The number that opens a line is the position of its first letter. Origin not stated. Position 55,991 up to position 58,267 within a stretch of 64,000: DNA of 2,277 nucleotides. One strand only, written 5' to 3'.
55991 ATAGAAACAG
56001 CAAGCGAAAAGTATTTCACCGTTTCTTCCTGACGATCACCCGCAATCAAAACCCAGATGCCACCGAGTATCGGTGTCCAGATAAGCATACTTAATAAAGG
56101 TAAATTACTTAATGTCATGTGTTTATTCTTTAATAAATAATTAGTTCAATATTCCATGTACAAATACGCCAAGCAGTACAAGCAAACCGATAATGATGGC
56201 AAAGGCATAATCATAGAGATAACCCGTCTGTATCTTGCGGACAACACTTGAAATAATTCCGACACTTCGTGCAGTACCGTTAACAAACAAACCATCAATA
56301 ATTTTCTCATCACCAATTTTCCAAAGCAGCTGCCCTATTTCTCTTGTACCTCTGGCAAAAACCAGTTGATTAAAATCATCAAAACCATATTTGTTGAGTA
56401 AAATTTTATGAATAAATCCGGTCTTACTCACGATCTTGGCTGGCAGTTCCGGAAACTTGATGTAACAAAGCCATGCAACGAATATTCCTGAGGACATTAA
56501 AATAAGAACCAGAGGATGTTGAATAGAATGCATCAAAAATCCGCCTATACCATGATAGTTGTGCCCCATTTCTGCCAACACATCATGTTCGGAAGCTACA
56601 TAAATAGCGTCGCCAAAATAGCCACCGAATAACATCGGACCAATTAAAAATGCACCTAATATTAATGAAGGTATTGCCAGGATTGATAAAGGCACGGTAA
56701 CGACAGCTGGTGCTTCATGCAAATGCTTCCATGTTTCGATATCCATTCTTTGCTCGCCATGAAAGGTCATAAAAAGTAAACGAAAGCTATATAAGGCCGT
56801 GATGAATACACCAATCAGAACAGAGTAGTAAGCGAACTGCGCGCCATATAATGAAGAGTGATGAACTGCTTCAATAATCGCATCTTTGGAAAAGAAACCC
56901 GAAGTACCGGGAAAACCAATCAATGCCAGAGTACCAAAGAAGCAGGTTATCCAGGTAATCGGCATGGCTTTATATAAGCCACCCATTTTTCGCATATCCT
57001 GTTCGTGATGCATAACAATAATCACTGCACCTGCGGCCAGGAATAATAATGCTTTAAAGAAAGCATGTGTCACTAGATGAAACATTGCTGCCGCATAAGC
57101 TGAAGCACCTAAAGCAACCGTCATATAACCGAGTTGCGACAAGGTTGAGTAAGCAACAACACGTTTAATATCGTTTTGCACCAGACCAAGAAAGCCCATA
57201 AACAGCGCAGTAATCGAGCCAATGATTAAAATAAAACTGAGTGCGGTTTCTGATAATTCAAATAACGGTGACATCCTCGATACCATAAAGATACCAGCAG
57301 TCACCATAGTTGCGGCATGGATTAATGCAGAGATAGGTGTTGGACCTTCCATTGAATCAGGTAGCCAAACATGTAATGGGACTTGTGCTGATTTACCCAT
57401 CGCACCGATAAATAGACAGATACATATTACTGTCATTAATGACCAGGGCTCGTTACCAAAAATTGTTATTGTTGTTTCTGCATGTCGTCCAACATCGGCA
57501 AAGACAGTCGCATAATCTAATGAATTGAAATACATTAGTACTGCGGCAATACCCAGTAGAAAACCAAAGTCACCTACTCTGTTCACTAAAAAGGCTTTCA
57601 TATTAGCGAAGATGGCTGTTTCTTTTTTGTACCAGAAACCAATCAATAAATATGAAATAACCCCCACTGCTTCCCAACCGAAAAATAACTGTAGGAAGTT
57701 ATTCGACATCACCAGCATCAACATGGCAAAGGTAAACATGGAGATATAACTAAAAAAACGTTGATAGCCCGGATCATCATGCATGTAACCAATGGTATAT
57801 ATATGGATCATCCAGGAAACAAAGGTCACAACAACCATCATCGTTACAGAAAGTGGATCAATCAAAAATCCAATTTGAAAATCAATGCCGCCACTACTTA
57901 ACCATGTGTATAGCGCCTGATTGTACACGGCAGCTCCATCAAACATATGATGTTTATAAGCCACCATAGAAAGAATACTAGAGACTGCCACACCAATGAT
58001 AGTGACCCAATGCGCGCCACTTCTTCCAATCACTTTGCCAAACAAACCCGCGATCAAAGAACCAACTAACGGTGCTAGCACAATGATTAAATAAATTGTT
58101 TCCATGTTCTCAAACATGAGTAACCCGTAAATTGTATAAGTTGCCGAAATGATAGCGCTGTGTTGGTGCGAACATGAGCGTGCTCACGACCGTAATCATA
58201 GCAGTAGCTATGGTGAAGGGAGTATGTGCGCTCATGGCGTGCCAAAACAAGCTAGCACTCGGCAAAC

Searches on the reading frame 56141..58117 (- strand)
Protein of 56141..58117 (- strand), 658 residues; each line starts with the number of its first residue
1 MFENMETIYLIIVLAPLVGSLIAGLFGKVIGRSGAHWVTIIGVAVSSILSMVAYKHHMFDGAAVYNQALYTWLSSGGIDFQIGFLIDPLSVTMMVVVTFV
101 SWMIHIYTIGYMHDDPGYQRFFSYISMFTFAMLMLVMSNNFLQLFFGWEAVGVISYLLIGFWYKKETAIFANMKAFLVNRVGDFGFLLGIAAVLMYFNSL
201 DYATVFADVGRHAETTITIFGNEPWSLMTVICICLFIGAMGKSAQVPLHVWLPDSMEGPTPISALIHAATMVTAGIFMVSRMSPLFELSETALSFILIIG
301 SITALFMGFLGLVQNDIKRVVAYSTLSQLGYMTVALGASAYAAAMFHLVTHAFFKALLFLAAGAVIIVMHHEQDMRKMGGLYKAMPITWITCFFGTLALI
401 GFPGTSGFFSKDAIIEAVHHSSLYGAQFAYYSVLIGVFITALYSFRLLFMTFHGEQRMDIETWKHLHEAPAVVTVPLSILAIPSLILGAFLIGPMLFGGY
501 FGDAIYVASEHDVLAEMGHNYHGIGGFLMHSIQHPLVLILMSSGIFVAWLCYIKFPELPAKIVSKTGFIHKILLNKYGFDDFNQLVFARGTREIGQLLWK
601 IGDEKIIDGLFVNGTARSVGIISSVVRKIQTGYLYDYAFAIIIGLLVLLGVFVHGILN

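Call 11: find_homologous_proteins(query=window:56141-58117:-, max_evalue=1e-50)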
Query window:56141-58117:- (658 aa): 8000 proteins with E <= 1e-50 among 8000 candidates; the best 120 are listed.
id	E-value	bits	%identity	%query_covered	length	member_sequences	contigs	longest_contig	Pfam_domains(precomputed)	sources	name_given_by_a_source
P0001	0.0e+0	1359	92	100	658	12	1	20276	PF00662.27,PF00361.26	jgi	jgi:NADH-quinone oxidoreductase subunit L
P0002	0.0e+0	1356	93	100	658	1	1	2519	PF00662.27,PF00361.26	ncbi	-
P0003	0.0e+0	1355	92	100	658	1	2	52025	PF00662.27,PF00361.26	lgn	-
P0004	0.0e+0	1346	91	100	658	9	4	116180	PF00662.27,PF00361.26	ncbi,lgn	-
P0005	0.0e+0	1343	92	100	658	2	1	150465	PF00662.27,PF00361.26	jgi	jgi:NADH-quinone oxidoreductase subunit L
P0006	0.0e+0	1341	91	100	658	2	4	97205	PF00662.27,PF00361.26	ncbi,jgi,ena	-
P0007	0.0e+0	1339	91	100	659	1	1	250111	PF00662.27,PF00361.26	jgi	jgi:NADH-quinone oxidoreductase subunit L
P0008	0.0e+0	1338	92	100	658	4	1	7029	PF00662.27,PF00361.26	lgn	-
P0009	0.0e+0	1334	92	100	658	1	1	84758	PF00662.27,PF00361.26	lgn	-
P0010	0.0e+0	1331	91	100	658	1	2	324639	PF00662.27,PF00361.26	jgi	jgi:NADH-quinone oxidoreductase subunit L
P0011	0.0e+0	1330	90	100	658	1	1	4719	PF00662.27,PF00361.26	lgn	-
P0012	0.0e+0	1328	91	100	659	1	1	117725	PF00662.27,PF00361.26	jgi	jgi:NADH-quinone oxidoreductase subunit L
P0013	0.0e+0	1325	90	100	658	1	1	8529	PF00662.27,PF00361.26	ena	-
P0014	0.0e+0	1320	90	100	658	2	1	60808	PF00662.27,PF00361.26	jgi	jgi:NADH-quinone oxidoreductase subunit L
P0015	0.0e+0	1306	89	100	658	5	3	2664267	PF00662.27,PF00361.26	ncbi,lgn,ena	-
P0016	0.0e+0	1296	88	100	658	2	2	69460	PF00662.27,PF00361.26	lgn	-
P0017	0.0e+0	1289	87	100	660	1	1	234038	PF00662.27,PF00361.26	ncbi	-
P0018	0.0e+0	1287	89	100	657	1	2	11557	PF00662.27,PF00361.26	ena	-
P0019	0.0e+0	1284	87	100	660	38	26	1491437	PF00662.27,PF00361.26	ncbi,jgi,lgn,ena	-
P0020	0.0e+0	1282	87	100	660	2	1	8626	PF00662.27,PF00361.26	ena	-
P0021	0.0e+0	1281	87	100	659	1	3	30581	PF00662.27,PF00361.26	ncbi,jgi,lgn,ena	jgi:NADH-quinone oxidoreductase subunit L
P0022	0.0e+0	1277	88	100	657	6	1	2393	PF00662.27,PF00361.26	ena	-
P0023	0.0e+0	1275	87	100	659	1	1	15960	PF00662.27,PF00361.26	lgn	-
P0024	0.0e+0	1273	87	99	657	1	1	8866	PF00662.27,PF00361.26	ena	-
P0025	0.0e+0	1271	87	99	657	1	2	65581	PF00662.27,PF00361.26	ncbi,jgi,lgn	-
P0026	0.0e+0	1270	86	99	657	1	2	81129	PF00662.27,PF00361.26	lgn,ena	-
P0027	0.0e+0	1269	86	99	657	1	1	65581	PF00662.27,PF00361.26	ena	-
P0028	0.0e+0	1265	86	100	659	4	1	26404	PF00662.27,PF00361.26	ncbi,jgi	-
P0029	0.0e+0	1264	86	100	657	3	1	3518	PF00662.27,PF00361.26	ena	-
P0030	0.0e+0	1259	86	100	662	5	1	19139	PF00662.27,PF00361.26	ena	-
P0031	0.0e+0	1253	84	100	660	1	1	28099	PF00662.27,PF00361.26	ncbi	-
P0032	0.0e+0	1248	85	100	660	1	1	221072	PF00662.27,PF00361.26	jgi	jgi:NADH-quinone oxidoreductase subunit L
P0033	0.0e+0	1239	85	99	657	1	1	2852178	PF00662.27,PF00361.26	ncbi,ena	-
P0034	0.0e+0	1237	85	100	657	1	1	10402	PF00662.27,PF00361.26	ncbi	-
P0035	0.0e+0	1235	85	99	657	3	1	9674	PF00662.27,PF00361.26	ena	-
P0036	0.0e+0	1232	84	100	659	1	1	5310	PF00662.27,PF00361.26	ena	-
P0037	0.0e+0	1230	84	99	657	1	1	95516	PF00662.27,PF00361.26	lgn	-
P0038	0.0e+0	1230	84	99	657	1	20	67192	PF00662.27,PF00361.26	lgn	-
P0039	0.0e+0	1229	84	99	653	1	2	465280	PF00662.27,PF00361.26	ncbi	ncbi:MAG: NADH-quinone oxidoreductase subunit L [Gammaproteobacteria bacterium]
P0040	0.0e+0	1229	84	99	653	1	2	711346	PF00662.27,PF00361.26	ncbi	ncbi:MAG: NADH-quinone oxidoreductase subunit L [Gammaproteobacteria bacterium]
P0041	0.0e+0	1228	83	99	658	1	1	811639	PF00662.27,PF00361.26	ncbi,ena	-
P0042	0.0e+0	1228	84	99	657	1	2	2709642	PF00662.27,PF00361.26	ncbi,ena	-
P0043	0.0e+0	1227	84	100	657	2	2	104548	PF00662.27,PF00361.26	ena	-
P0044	0.0e+0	1227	83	100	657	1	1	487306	PF00662.27,PF00361.26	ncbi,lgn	-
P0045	0.0e+0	1224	83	100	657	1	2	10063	PF00662.27,PF00361.26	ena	-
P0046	0.0e+0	1223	83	99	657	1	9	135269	PF00662.27,PF00361.26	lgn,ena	-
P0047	0.0e+0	1222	84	100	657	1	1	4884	PF00662.27,PF00361.26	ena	-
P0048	0.0e+0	1218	84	100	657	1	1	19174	PF00662.27,PF00361.26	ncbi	-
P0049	0.0e+0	1212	83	100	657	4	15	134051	PF00662.27,PF00361.26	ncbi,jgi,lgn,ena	-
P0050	0.0e+0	1193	81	99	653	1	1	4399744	PF00662.27,PF00361.26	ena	-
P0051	0.0e+0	1188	81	100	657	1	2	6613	PF00662.27,PF00361.26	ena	-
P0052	0.0e+0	1185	81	99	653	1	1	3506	PF00662.27,PF00361.26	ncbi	ncbi:MAG: NADH-quinone oxidoreductase subunit L [Pseudomonadota bacterium]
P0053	0.0e+0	1179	80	100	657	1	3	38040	PF00662.27,PF00361.26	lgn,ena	-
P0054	0.0e+0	1178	80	100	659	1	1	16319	PF00662.27,PF00361.26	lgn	-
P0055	0.0e+0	1168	80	99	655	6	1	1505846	PF00662.27,PF00361.26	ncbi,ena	-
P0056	0.0e+0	1157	78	100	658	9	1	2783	PF00662.27,PF00361.26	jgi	jgi:NADH-quinone oxidoreductase subunit L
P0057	0.0e+0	1140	78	100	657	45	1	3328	PF00662.27,PF00361.26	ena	-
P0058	0.0e+0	1139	78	100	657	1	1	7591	PF00662.27,PF00361.26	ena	-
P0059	0.0e+0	1137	78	100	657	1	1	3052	PF00662.27,PF00361.26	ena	-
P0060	0.0e+0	1137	77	100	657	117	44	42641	PF00662.27,PF00361.26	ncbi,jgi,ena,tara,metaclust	tara:strand:- start:11293 stop:13266 length:1974 start_codon:yes stop_codon:yes gene_type:complete|m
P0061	0.0e+0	1136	78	100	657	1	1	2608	PF00662.27,PF00361.26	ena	-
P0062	0.0e+0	1135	78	100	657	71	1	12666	PF00662.27,PF00361.26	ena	-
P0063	0.0e+0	1135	77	100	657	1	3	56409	PF00662.27,PF00361.26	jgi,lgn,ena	jgi:NADH-quinone oxidoreductase subunit L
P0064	0.0e+0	1135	77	100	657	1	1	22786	PF00662.27,PF00361.26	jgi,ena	-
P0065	0.0e+0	1135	78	100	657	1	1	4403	PF00662.27,PF00361.26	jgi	-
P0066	0.0e+0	1134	77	100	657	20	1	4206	PF00662.27,PF00361.26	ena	-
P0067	0.0e+0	1134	77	100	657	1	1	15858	PF00662.27,PF00361.26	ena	-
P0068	0.0e+0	1134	77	100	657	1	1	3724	PF00662.27,PF00361.26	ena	-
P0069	0.0e+0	1134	77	100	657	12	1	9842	PF00662.27,PF00361.26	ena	-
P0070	0.0e+0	1134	78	100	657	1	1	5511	PF00662.27,PF00361.26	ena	-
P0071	0.0e+0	1134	78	100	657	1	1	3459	PF00662.27,PF00361.26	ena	-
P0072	0.0e+0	1133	77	100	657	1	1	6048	PF00662.27,PF00361.26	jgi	jgi:NADH-quinone oxidoreductase subunit L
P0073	0.0e+0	1133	77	100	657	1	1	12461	PF00662.27,PF00361.26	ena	-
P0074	0.0e+0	1133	77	100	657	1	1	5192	PF00662.27,PF00361.26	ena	-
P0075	0.0e+0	1133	78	100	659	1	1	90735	PF00662.27,PF00361.26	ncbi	-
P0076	0.0e+0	1133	77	100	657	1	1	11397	PF00662.27,PF00361.26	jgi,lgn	jgi:NADH-quinone oxidoreductase subunit L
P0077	0.0e+0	1133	77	100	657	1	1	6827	PF00662.27,PF00361.26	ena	-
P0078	0.0e+0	1132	78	100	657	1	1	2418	PF00662.27,PF00361.26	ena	-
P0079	0.0e+0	1131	77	100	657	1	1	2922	PF00662.27,PF00361.26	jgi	jgi:NADH-quinone oxidoreductase subunit L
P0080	0.0e+0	1130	78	100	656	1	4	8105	PF00662.27,PF00361.26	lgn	-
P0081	0.0e+0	1129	77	100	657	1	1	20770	PF00662.27,PF00361.26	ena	-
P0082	0.0e+0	1129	77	100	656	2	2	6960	PF00662.27,PF00361.26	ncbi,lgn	-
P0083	0.0e+0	1129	77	100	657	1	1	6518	PF00662.27,PF00361.26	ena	-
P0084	0.0e+0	1126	77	99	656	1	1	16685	PF00662.27,PF00361.26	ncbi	-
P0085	0.0e+0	1125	77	99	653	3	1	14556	PF00662.27,PF00361.26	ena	-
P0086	0.0e+0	1125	77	100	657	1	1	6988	PF00662.27,PF00361.26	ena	-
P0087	0.0e+0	1125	77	99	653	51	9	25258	PF00662.27,PF00361.26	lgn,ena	-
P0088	0.0e+0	1124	76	100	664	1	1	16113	PF00662.27,PF00361.26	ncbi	-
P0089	0.0e+0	1122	77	100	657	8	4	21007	PF00662.27,PF00361.26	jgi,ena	jgi:NADH-quinone oxidoreductase subunit L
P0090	0.0e+0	1122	76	100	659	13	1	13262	PF00662.27,PF00361.26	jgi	-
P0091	0.0e+0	1122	77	100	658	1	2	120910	PF00662.27,PF00361.26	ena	-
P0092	0.0e+0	1121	77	100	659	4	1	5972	PF00662.27,PF00361.26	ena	-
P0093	0.0e+0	1121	77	100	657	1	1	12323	PF00662.27,PF00361.26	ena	-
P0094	0.0e+0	1121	77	99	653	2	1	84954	PF00662.27,PF00361.26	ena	-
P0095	0.0e+0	1121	77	99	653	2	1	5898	PF00662.27,PF00361.26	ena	-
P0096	0.0e+0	1119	77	99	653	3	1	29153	PF00662.27,PF00361.26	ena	-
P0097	0.0e+0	1119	75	100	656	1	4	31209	PF00662.27,PF00361.26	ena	-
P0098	0.0e+0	1118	75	100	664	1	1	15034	PF00662.27,PF00361.26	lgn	-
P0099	0.0e+0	1118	76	99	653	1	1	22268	PF00662.27,PF00361.26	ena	-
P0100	0.0e+0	1118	77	99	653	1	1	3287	PF00662.27,PF00361.26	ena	-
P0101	0.0e+0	1117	77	99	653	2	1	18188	PF00662.27,PF00361.26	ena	-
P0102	0.0e+0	1117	77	99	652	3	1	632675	PF00662.27,PF00361.26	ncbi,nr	ncbi:MAG: NADH-quinone oxidoreductase subunit L [Gammaproteobacteria bacterium]|nr:NADH-quinone oxid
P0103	0.0e+0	1117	75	100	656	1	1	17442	PF00662.27,PF00361.26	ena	-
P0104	0.0e+0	1115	77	99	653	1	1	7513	PF00662.27,PF00361.26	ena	-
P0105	0.0e+0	1115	76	99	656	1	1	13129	PF00662.27,PF00361.26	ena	-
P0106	0.0e+0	1115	77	99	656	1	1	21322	PF00662.27,PF00361.26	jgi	jgi:NADH-quinone oxidoreductase subunit L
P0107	0.0e+0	1115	76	100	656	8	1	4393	PF00662.27,PF00361.26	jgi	jgi:NADH-quinone oxidoreductase subunit L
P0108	0.0e+0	1114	77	100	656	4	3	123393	PF00662.27,PF00361.26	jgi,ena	-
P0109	0.0e+0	1114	76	99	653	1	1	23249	PF00662.27,PF00361.26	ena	-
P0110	0.0e+0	1113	77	99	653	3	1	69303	PF00662.27,PF00361.26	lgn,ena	-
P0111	0.0e+0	1113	76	99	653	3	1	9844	PF00662.27,PF00361.26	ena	-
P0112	0.0e+0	1112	76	99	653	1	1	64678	PF00662.27,PF00361.26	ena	-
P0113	0.0e+0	1112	77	99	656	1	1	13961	PF00662.27,PF00361.26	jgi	jgi:NADH-quinone oxidoreductase subunit L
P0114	0.0e+0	1111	76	99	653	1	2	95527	PF00662.27,PF00361.26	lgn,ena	-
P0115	0.0e+0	1110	76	100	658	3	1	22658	PF00662.27,PF00361.26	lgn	-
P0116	0.0e+0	1109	76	99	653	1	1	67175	PF00662.27,PF00361.26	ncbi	ncbi:MAG: NADH-quinone oxidoreductase subunit L [Gammaproteobacteria bacterium]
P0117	0.0e+0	1109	75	99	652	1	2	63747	PF00662.27,PF00361.26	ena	-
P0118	0.0e+0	1109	77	99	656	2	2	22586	PF00662.27,PF00361.26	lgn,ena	-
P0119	0.0e+0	1109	76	99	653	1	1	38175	PF00662.27,PF00361.26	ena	-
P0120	0.0e+0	1109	76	100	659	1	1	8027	PF00662.27,PF00361.26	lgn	-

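Call 13: find_encoding_contigs(protein=P0004, flank=2500, max_places=4)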
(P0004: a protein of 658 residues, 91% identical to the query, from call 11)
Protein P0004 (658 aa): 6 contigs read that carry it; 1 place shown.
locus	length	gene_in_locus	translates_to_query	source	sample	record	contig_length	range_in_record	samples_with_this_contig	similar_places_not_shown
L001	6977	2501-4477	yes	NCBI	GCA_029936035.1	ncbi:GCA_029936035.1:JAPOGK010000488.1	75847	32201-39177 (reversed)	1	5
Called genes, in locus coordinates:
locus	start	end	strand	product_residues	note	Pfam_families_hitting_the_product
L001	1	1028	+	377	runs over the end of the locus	PF00146:NADHdh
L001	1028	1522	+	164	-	PF14697:Fer4_21 (faint), PF25160:LdpA_Fe-S-bd (faint), PF12797:Fer4_2 (faint), PF12800:Fer4_4 (faint), PF13237:Fer4_10 (weak), PF12838:Fer4_7, PF13187:Fer4_9, PF00037:Fer4 (weak), +3 more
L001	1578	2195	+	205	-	PF00499:Oxidored_q3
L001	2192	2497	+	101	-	PF00420:Oxidored_q2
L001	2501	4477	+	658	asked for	PF00662:Proton_antipo_N, PF00361:Proton_antipo_M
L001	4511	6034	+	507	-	PF00361:Proton_antipo_M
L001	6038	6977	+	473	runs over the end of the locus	PF00361:Proton_antipo_M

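Call 14: find_encoding_contigs(protein=P0015, flank=2500, max_places=3)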
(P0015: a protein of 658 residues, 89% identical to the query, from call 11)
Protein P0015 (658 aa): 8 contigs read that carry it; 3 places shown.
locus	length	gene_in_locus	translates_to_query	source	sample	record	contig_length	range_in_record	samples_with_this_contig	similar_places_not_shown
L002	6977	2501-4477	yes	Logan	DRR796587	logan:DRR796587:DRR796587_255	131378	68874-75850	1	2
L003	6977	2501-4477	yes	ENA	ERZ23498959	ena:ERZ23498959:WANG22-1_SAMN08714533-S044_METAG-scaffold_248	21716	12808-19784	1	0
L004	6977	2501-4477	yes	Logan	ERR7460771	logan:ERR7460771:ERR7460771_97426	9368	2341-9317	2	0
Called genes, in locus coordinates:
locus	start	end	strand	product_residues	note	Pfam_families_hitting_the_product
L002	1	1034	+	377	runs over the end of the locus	PF00146:NADHdh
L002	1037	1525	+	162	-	PF14697:Fer4_21 (faint), PF25160:LdpA_Fe-S-bd (faint), PF12797:Fer4_2 (faint), PF12800:Fer4_4 (faint), PF13237:Fer4_10 (weak), PF12838:Fer4_7, PF13187:Fer4_9, PF00037:Fer4, +3 more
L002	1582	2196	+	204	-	PF00499:Oxidored_q3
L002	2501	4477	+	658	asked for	PF00662:Proton_antipo_N, PF00361:Proton_antipo_M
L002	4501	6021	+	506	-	PF00361:Proton_antipo_M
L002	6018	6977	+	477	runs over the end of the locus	PF00361:Proton_antipo_M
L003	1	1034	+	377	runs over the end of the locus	PF00146:NADHdh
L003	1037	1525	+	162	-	PF14697:Fer4_21 (faint), PF25160:LdpA_Fe-S-bd (faint), PF12797:Fer4_2 (faint), PF12800:Fer4_4 (faint), PF13237:Fer4_10 (weak), PF12838:Fer4_7, PF13187:Fer4_9, PF00037:Fer4, +3 more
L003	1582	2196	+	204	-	PF00499:Oxidored_q3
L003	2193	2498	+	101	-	PF00420:Oxidored_q2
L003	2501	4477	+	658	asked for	PF00662:Proton_antipo_N, PF00361:Proton_antipo_M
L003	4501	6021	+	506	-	PF00361:Proton_antipo_M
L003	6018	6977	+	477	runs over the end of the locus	PF00361:Proton_antipo_M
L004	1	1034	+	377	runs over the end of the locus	PF00146:NADHdh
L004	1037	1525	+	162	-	PF14697:Fer4_21 (faint), PF25160:LdpA_Fe-S-bd (faint), PF12797:Fer4_2 (faint), PF12800:Fer4_4 (faint), PF13237:Fer4_10 (weak), PF12838:Fer4_7, PF13187:Fer4_9, PF00037:Fer4, +3 more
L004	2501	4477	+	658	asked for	PF00662:Proton_antipo_N, PF00361:Proton_antipo_M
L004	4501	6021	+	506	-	PF00361:Proton_antipo_M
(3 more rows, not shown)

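Call 15: find_encoding_contigs(protein=P0019, flank=2500, max_places=4)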
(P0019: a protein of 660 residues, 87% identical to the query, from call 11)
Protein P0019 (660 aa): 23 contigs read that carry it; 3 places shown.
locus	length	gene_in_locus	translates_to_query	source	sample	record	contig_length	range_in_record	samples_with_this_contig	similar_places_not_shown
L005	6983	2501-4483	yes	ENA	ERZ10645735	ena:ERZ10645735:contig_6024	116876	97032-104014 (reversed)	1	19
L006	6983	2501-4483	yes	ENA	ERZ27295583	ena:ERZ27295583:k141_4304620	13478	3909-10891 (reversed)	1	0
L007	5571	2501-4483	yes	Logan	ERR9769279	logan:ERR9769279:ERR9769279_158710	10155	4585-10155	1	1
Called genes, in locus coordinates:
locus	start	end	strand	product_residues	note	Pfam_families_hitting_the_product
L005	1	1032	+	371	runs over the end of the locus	PF00146:NADHdh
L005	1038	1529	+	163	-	PF14697:Fer4_21 (faint), PF12797:Fer4_2 (faint), PF12800:Fer4_4 (faint), PF13183:Fer4_8 (weak), PF13237:Fer4_10 (weak), PF12838:Fer4_7, PF13187:Fer4_9, PF00037:Fer4 (weak), +2 more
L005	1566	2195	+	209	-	PF00499:Oxidored_q3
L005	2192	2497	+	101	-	PF00420:Oxidored_q2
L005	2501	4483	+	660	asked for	PF00662:Proton_antipo_N, PF00361:Proton_antipo_M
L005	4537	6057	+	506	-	PF00361:Proton_antipo_M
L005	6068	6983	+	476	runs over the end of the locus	PF00361:Proton_antipo_M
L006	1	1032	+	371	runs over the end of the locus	PF00146:NADHdh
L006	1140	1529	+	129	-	PF14697:Fer4_21 (faint), PF25160:LdpA_Fe-S-bd (faint), PF12797:Fer4_2 (faint), PF13237:Fer4_10 (weak), PF12800:Fer4_4 (faint), PF12838:Fer4_7, PF13187:Fer4_9, PF00037:Fer4, +3 more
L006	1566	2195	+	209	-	PF00499:Oxidored_q3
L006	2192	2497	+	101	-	PF00420:Oxidored_q2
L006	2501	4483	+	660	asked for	PF00662:Proton_antipo_N, PF00361:Proton_antipo_M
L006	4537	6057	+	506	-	PF00361:Proton_antipo_M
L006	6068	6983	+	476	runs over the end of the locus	PF00361:Proton_antipo_M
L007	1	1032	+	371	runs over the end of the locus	PF00146:NADHdh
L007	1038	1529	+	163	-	PF14697:Fer4_21 (faint), PF12797:Fer4_2 (faint), PF12800:Fer4_4 (faint), PF13183:Fer4_8 (weak), PF13237:Fer4_10 (weak), PF12838:Fer4_7, PF13187:Fer4_9, PF00037:Fer4 (weak), +2 more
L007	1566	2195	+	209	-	PF00499:Oxidored_q3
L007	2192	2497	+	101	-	PF00420:Oxidored_q2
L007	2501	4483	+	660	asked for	PF00662:Proton_antipo_N, PF00361:Proton_antipo_M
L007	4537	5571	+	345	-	?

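Call 17: list_cluster_members(proteins=[P0002, P0004, P0015, P0019, P0033, P0042])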
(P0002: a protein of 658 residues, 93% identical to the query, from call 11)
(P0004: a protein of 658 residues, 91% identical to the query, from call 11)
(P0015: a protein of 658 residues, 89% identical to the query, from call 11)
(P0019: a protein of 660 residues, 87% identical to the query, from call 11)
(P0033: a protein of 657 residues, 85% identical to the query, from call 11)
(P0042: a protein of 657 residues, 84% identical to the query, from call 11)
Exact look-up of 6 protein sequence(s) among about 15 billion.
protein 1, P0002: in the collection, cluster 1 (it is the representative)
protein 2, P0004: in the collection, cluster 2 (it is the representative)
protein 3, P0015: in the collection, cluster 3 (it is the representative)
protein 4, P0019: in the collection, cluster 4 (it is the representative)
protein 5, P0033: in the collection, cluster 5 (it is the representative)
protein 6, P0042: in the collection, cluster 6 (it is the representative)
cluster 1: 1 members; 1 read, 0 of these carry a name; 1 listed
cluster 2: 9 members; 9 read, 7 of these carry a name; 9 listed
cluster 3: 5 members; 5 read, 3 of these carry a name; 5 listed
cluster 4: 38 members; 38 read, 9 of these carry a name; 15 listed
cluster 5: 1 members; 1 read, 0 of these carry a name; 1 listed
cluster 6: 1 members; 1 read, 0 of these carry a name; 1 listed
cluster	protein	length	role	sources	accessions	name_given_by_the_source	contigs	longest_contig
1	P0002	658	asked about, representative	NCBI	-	-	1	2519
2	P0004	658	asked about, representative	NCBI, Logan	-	-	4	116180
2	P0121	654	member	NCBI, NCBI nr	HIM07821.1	MAG TPA: NADH-quinone oxidoreductase subunit L [Gammaproteobacteria bacterium] | NADH-quinone oxidoreductase subunit L [Gammaproteobacteria bacterium]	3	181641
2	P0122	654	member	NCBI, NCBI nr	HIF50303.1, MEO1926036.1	MAG TPA: NADH-quinone oxidoreductase subunit L [Thiotrichaceae bacterium] | NADH-quinone oxidoreductase subunit L [Thiotrichaceae bacterium]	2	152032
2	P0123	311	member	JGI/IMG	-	NADH-quinone oxidoreductase subunit L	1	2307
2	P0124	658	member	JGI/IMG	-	NADH-quinone oxidoreductase subunit L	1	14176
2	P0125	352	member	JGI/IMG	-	NADH-quinone oxidoreductase subunit L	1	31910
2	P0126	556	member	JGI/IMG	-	NADH-quinone oxidoreductase subunit L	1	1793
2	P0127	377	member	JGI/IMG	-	NADH-quinone oxidoreductase subunit L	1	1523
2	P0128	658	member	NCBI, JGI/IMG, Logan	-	-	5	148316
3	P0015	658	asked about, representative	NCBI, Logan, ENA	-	-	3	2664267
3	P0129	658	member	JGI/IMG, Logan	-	NADH-quinone oxidoreductase subunit L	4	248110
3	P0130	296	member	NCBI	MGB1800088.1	MAG: NADH-quinone oxidoreductase subunit L, partial [Gammaproteobacteria bacterium]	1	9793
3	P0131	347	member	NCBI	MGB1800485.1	MAG: proton-conducting transporter membrane subunit, partial [Gammaproteobacteria ...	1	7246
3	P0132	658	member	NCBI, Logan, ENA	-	-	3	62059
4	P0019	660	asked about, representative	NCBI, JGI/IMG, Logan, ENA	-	-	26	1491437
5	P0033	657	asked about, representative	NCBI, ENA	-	-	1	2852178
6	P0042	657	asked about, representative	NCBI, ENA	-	-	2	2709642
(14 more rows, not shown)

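Call 27: find_encoding_contigs(protein=P0001, flank=2500, max_places=3)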
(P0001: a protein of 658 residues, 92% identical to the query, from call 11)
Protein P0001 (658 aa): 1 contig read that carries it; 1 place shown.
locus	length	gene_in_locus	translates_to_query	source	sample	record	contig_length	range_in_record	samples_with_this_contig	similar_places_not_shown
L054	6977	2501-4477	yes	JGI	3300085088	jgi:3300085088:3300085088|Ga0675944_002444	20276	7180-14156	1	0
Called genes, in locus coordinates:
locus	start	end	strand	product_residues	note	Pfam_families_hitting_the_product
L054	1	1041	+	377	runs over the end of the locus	PF00146:NADHdh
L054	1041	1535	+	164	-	PF14697:Fer4_21 (faint), PF12797:Fer4_2 (faint), PF12800:Fer4_4 (faint), PF12837:Fer4_6 (faint), PF13237:Fer4_10 (weak), PF12838:Fer4_7, PF13187:Fer4_9, PF00037:Fer4 (weak), +2 more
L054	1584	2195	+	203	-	PF00499:Oxidored_q3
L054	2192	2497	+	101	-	PF00420:Oxidored_q2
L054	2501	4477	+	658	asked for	PF00662:Proton_antipo_N, PF00361:Proton_antipo_M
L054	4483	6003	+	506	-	PF00361:Proton_antipo_M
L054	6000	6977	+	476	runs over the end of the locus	PF00361:Proton_antipo_M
